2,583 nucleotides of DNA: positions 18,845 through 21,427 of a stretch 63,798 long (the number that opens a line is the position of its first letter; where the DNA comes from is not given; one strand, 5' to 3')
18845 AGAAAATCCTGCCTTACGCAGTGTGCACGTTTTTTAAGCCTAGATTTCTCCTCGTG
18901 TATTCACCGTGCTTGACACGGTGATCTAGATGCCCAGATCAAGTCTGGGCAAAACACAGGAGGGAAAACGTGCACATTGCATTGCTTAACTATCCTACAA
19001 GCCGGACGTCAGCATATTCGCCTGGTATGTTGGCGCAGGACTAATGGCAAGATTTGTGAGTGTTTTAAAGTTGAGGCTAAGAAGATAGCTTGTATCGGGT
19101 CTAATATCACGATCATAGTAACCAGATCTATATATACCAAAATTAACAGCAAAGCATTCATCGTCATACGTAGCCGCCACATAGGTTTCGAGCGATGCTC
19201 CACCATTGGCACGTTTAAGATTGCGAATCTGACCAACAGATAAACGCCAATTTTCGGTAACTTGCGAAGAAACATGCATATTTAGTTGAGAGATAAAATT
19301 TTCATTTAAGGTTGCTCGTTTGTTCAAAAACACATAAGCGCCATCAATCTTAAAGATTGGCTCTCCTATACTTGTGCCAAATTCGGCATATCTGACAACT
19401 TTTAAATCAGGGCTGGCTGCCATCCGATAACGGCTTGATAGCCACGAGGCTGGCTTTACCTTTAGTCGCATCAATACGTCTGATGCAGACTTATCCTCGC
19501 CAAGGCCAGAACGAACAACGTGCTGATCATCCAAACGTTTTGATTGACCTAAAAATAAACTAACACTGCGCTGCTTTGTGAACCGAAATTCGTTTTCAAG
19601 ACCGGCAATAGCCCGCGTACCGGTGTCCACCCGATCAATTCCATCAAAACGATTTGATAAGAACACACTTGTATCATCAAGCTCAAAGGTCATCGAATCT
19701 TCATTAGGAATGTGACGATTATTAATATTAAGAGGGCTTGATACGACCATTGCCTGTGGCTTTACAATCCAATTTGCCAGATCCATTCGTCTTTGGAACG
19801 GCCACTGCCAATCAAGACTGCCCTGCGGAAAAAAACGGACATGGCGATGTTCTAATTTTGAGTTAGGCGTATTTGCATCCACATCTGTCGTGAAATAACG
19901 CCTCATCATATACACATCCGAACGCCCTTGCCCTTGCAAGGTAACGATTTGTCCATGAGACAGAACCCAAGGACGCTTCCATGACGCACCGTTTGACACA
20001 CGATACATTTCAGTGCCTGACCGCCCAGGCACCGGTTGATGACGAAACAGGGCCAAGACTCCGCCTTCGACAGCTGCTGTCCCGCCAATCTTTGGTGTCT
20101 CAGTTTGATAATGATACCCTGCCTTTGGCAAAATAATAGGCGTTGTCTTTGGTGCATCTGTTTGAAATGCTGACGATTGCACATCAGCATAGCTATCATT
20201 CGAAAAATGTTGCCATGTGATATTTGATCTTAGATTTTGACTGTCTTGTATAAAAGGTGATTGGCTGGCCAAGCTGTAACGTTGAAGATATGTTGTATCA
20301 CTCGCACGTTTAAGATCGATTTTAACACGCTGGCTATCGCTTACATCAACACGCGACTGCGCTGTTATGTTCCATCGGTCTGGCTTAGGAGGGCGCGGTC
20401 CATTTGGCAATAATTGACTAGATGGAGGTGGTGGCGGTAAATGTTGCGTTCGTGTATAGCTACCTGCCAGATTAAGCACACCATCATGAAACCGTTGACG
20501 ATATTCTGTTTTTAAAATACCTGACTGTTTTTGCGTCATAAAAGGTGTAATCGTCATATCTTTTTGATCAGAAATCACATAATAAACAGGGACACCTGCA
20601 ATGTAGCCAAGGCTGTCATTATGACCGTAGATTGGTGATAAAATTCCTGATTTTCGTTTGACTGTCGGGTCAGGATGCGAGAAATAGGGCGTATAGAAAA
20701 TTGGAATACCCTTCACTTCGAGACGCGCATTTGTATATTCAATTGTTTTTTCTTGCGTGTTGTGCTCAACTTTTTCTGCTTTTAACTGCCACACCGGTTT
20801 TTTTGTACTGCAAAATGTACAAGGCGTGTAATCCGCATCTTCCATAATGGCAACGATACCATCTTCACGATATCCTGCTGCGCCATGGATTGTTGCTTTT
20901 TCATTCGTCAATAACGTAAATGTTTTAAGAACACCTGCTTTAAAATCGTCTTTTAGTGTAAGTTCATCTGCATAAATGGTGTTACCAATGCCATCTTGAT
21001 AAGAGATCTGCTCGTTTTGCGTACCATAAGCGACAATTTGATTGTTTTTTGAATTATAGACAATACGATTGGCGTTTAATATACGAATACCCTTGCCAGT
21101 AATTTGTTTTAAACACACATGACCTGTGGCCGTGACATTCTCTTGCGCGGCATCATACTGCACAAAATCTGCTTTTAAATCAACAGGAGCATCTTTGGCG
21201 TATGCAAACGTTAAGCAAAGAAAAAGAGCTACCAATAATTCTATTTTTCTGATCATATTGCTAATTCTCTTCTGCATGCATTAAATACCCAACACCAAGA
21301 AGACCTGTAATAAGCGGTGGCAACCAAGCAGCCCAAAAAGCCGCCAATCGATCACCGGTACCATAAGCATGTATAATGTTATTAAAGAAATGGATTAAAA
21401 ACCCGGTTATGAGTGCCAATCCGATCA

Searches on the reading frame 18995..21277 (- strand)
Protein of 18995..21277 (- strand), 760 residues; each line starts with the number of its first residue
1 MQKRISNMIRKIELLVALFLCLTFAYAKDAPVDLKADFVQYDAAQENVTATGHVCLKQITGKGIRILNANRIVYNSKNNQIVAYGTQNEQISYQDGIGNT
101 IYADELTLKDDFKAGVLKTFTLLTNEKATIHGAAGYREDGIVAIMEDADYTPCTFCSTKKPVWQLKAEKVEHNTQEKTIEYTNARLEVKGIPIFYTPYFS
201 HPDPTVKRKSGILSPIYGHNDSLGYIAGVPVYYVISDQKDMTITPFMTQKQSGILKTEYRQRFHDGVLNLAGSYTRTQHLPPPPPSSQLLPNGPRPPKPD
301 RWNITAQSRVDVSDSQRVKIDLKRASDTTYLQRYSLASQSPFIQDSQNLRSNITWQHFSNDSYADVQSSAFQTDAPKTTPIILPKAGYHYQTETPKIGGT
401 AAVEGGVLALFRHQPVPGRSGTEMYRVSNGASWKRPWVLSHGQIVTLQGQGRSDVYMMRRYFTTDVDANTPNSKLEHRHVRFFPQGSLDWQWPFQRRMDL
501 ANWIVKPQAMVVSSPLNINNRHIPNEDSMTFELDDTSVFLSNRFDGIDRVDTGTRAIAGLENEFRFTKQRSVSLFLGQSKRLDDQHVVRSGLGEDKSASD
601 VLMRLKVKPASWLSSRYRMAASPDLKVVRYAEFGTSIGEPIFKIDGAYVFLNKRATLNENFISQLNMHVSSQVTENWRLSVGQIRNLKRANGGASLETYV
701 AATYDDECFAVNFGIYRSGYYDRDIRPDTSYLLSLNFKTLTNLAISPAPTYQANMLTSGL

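Call 27: search_protein_families(library=ncbifam, proteins=[window:18995-21277:-], max_evalue=0.00001)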
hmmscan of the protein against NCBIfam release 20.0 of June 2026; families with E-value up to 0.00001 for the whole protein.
window:18995-21277:- (760 aa): 2 families
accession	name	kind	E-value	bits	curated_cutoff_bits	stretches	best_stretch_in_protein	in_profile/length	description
NF002997.0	PRK03761.1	equivalog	1.5e-34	119.2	683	1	27-334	46-340/783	LPS assembly protein LptD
NF003358.0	PRK04423.1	equivalog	1.5e-16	59.8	944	1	51-278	77-291/799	LPS-assembly protein LptD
